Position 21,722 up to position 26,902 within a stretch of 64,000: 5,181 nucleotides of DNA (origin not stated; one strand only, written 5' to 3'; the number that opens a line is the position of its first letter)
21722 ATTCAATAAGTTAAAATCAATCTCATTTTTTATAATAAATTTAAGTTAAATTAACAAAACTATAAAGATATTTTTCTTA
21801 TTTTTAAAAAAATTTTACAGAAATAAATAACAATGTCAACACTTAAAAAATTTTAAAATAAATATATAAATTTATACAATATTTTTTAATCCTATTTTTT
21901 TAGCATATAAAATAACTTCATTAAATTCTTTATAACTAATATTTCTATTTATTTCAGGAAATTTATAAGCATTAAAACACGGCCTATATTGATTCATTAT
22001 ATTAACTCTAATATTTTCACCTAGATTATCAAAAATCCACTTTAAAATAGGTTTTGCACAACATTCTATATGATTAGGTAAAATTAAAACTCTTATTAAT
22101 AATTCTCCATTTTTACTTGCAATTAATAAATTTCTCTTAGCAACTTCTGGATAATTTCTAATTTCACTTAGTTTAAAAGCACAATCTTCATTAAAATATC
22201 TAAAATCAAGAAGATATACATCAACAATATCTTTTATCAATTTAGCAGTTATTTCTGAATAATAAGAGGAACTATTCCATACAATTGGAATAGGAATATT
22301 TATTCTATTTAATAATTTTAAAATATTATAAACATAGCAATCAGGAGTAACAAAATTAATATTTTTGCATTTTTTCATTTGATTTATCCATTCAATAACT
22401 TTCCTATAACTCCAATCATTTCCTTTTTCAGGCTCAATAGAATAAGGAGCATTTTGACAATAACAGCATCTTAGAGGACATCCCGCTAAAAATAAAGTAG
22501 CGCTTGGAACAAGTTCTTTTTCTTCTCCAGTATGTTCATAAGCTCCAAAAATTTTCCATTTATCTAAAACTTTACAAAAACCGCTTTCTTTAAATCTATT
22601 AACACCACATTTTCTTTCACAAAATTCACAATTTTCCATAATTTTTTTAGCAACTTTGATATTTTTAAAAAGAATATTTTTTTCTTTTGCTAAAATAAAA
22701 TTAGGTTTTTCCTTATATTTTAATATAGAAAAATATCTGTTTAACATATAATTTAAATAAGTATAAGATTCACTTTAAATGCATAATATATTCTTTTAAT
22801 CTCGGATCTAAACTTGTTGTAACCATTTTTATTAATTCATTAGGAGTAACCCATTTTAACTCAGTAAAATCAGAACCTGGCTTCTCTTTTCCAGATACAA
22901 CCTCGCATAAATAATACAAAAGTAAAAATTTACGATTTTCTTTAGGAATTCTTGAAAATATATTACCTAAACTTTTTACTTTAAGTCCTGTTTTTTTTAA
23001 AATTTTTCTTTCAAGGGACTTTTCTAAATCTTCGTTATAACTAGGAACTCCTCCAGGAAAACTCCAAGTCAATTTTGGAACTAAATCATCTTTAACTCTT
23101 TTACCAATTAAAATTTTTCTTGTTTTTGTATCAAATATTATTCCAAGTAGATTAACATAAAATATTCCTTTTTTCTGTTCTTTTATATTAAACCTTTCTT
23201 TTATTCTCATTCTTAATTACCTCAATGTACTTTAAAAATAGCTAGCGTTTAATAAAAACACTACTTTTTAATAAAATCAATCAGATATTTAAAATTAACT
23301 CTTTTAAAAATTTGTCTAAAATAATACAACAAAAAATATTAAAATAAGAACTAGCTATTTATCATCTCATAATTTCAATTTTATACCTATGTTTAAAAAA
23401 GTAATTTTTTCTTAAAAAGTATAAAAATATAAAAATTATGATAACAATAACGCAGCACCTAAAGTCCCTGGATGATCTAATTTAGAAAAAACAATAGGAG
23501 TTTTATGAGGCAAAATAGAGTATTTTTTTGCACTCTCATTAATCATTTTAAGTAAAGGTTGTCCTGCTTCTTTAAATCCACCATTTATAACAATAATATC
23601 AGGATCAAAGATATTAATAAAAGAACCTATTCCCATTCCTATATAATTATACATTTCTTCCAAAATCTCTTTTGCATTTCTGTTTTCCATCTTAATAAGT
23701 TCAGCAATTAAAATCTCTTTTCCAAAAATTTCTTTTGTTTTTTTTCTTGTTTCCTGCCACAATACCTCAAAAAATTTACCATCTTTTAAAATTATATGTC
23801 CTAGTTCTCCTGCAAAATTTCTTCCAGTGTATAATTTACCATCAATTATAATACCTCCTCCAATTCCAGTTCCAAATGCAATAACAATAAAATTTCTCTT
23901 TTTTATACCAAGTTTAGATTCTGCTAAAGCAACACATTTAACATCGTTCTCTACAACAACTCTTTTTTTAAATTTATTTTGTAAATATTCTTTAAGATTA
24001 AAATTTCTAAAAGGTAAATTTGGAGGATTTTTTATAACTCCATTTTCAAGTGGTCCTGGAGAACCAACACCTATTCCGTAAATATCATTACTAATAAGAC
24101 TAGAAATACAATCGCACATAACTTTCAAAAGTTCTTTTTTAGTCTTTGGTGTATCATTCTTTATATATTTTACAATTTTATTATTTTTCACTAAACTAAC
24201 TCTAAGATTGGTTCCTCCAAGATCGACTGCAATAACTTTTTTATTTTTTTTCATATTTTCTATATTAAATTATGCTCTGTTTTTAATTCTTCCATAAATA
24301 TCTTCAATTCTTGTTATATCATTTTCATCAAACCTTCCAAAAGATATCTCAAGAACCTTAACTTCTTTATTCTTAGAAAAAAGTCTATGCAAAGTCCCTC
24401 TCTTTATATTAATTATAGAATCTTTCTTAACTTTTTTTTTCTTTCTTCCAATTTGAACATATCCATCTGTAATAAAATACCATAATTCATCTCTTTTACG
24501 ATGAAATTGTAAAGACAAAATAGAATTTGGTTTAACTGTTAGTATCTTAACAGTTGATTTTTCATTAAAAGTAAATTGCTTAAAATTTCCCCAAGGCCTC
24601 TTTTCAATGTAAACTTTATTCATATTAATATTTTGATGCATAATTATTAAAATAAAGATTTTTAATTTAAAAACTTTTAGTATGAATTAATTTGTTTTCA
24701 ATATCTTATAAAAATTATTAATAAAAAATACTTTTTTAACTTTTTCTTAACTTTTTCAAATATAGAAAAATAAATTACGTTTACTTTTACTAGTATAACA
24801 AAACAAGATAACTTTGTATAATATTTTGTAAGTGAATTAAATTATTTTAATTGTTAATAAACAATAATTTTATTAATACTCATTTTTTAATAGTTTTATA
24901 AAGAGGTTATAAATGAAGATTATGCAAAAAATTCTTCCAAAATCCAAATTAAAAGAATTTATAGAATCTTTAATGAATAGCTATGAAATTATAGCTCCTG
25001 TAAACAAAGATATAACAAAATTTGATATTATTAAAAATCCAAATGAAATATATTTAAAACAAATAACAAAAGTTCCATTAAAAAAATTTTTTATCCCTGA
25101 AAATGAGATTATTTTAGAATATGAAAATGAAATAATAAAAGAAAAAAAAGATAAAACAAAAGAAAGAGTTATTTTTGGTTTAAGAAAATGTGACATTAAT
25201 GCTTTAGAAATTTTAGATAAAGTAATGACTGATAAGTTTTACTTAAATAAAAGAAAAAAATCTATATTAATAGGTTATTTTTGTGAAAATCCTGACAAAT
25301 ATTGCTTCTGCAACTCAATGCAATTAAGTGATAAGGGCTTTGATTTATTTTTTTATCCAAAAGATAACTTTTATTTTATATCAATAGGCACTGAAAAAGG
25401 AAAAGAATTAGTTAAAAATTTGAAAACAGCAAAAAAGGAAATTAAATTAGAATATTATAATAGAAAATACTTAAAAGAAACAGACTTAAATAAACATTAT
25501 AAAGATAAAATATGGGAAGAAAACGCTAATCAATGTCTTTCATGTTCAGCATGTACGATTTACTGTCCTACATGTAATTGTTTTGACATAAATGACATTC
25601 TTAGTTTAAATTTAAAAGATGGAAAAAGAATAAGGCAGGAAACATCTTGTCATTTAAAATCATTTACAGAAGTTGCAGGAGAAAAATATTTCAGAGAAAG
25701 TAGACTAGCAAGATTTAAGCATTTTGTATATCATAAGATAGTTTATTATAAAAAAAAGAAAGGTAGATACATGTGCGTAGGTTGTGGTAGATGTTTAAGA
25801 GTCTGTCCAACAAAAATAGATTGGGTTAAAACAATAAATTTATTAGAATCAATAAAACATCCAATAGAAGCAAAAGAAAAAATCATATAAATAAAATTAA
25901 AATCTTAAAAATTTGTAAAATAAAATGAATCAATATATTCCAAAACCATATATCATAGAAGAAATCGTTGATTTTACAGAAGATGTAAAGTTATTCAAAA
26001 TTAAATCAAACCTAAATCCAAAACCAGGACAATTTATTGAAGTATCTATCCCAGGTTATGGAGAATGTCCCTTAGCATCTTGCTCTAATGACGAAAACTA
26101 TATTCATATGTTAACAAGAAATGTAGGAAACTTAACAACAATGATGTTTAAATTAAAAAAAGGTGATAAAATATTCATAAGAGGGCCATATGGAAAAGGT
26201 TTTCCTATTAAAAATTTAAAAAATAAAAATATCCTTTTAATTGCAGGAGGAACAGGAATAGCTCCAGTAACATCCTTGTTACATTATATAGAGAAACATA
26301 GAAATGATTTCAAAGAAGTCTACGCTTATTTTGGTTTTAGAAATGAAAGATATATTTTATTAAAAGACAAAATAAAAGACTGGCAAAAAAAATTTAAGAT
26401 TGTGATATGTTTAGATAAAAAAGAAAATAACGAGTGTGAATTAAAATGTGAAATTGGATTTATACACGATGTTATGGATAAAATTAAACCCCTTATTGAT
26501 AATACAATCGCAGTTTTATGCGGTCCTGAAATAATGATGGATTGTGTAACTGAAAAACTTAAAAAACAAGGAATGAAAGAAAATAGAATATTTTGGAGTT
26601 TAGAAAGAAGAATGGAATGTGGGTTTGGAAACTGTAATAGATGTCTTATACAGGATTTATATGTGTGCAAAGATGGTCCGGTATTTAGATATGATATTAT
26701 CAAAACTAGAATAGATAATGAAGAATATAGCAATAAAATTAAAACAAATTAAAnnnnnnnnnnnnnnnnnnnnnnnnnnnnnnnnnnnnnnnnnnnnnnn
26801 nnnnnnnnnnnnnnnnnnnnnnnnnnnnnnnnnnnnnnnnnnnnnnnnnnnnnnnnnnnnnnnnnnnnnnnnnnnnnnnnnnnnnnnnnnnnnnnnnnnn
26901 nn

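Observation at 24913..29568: Sulfhydrogenase-type [NiFe] hydrogenase operon interrupted by a tightly embedded, degenerate methyltransferase-fold gene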

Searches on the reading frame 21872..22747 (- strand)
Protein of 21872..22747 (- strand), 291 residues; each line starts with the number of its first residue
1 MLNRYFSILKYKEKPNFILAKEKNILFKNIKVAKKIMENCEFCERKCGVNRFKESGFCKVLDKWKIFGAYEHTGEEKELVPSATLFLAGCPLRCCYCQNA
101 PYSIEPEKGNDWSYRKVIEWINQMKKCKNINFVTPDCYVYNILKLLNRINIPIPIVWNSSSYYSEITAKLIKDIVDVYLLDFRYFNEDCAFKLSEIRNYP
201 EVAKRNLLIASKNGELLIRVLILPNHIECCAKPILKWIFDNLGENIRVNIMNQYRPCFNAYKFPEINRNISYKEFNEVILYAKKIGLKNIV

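Call 21: search_protein_families(library=pfam, proteins=[window:21872-22747:-], max_evalue=0.001)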
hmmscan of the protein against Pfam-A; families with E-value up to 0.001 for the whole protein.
window:21872-22747:- (291 aa): 1 family
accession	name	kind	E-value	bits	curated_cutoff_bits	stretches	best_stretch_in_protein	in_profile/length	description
PF04055.27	Radical_SAM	-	8e-07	29.8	29.5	1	87-237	4-165/166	Radical SAM superfamily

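Call 67: search_protein_families(library=ncbifam, proteins=[window:21872-22747:-], max_evalue=0.01)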
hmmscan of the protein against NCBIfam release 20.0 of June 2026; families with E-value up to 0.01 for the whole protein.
window:21872-22747:- (291 aa): 10 families
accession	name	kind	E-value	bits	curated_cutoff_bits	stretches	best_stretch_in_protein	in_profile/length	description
TIGR02495.1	NrdG2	equivalog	2.4e-09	36.8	131.15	1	81-227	17-168/193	anaerobic ribonucleoside-triphosphate reductase activating protein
TIGR02493.1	PFLA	equivalog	2.7e-07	30.2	231.75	1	84-228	19-171/235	pyruvate formate-lyase-activating protein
TIGR04349.1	rSAM_QueE_gams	hypoth_equivalog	0.00015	21.6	300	1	80-125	19-61/210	7-carboxy-7-deazaguanine synthase QueE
TIGR04013.1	B12_SAM_MJ_1487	hypoth_equivalog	0.0019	17.1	251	1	89-140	159-210/382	TIGR04013 family B12-binding domain/radical SAM domain-containing protein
TIGR02491.1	NrdG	equivalog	0.0042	17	126.1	0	84-167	19-111/154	anaerobic ribonucleoside-triphosphate reductase activating protein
TIGR00238.1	TIGR00238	subfamily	0.0042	16.1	199.2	1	88-140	121-173/331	KamA family radical SAM protein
NF008356.0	PRK11145.1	equivalog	0.0046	16.3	375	0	85-118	25-57/246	pyruvate formate lyase 1-activating protein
TIGR04337.1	AmmeMemoSam_rS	hypoth_equivalog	0.0046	15.9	220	1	87-263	76-258/349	AmmeMemoRadiSam system radical SAM enzyme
NF043069.1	T4HPD_activ_SAM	equivalog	0.0053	16.2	425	0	83-129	20-65/299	trans-4-hydroxy-L-proline dehydratase activase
TIGR02494.1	PFLE_PFLC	subfamily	0.0071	15.6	174.35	0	84-127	18-60/293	glycyl-radical enzyme activating protein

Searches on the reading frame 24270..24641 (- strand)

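Call 21: search_protein_families(library=pfam, proteins=[window:24270-24641:-], max_evalue=0.001)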
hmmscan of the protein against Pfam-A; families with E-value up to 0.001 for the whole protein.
window:24270-24641:- (123 aa): 1 family
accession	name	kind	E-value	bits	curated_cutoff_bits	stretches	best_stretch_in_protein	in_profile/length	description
PF01050.24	MannoseP_isomer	-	4.3e-16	59.6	23.6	1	14-114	13-116/116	Mannose-6-phosphate isomerase C-terminal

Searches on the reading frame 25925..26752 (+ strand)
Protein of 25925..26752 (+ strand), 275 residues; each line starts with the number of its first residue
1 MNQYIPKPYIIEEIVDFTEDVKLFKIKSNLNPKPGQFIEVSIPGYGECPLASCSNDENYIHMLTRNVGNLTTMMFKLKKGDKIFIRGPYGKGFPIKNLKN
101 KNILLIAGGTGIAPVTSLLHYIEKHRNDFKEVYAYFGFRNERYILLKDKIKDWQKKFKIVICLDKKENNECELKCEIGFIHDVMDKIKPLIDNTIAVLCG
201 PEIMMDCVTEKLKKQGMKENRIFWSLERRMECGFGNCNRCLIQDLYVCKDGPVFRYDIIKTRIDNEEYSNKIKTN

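Call 4: search_protein_families(library=pfam, proteins=[window:25925-26752:+], max_evalue=1)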
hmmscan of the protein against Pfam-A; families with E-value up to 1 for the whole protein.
window:25925-26752:+ (275 aa): 5 families
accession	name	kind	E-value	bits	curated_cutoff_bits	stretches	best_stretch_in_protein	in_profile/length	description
PF00175.26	NAD_binding_1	-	2.5e-17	63.9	22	1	105-209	1-108/109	Oxidoreductase NAD-binding domain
PF10418.14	DHODB_Fe-S_bind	-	2.6e-10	40.3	23.9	1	227-259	1-40/41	Iron-sulfur cluster binding domain of dihydroorotate dehydrogenase B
PF08030.17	NAD_binding_6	-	0.00084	19.9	22.2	1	101-136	2-39/156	Ferric reductase NAD binding domain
PF00970.30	FAD_binding_6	-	0.0015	19.3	21.1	1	14-91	7-96/99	Oxidoreductase FAD-binding domain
PF14183.11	YwpF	-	0.06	13.7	28.1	1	148-223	54-127/133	YwpF-like protein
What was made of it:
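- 25925..26752 (+): hydG-like FAD/NAD(P)-binding [2Fe-2S] subunit (275 aa). Pfam NAD_binding_1 plus DHODB_Fe-S_bind (call 4).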

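Call 6: search_protein_families(library=ncbifam, proteins=[window:25925-26752:+], max_evalue=0.01)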
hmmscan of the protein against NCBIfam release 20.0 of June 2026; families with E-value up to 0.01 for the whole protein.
window:25925-26752:+ (275 aa): 29 families (the best 25 are shown)
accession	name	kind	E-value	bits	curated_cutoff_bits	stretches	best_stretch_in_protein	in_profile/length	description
TIGR02911.1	sulfite_red_B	equivalog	1.7e-73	247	288.6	1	2-264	1-261/261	anaerobic sulfite reductase subunit AsrB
NF006220.0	PRK08345.1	subfamily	1.4e-56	191.9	395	1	2-262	6-291/294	cytochrome-c3 hydrogenase subunit gamma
NF000796.0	PRK00054.1-1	equivalog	2e-52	177.9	224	1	9-260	6-236/254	dihydroorotate dehydrogenase electron transfer subunit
NF040830.1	sulfhyd_ShyC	equivalog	3.1e-48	164.4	600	1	11-261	11-284/288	NAD(P)-dependent hydrogenase/sulfhydrogenase 2 subunit gamma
NF040835.1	sulfhyd_HydG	equivalog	6e-41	140.6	650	1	25-261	43-287/292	NADPH-dependent hydrogenase/sulfhydrogenase 1 subunit gamma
NF000798.0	PRK00054.1-3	equivalog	1.7e-34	119.5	219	1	15-255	14-238/244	dihydroorotate dehydrogenase electron transfer subunit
NF000799.0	PRK00054.1-4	equivalog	9.1e-25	87.2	314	1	33-257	34-254/258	dihydroorotate dehydrogenase electron transfer subunit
NF004862.0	PRK06222.1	subfamily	3e-24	86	220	1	31-255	27-244/281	sulfide/dihydroorotate dehydrogenase-like FAD/NAD-binding protein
NF040810.1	BenC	equivalog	4.1e-23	82.1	430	1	27-224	129-327/333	benzoate 1,2-dioxygenase electron transfer component BenC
NF009414.0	PRK12778.1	equivalog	1.9e-22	79.3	1103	1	17-257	10-246/752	bifunctional dihydroorotate dehydrogenase B NAD binding subunit/NADPH-dependent glutamate synthase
NF000797.0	PRK00054.1-2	equivalog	1.3e-21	77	270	1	33-256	43-262/267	dihydroorotate dehydrogenase electron transfer subunit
NF045803.1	MethMoxFADbindMmoC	equivalog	8.9e-20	70.7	500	1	28-224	136-337/343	aromatic/alkene monooxygenase hydroxylase FAD-binding subunit MmoC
NF005963.0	PRK08051.1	equivalog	3.3e-18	65.8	230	1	11-223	11-226/233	NAD(P)H-flavin reductase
NF052252.1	flav_redu_LuxG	exception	2.5e-16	59.5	340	1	24-218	20-220/232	flavin mononucleotide reductase LuxG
TIGR01941.1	nqrF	equivalog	6.5e-16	58.2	295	1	66-223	238-399/405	NADH:ubiquinone reductase (Na(+)-transporting) subunit F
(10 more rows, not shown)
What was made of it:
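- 25925..26752 (+): NCBIfam AsrB 247 bits, hydrogenase gamma 192 bits (call 6).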
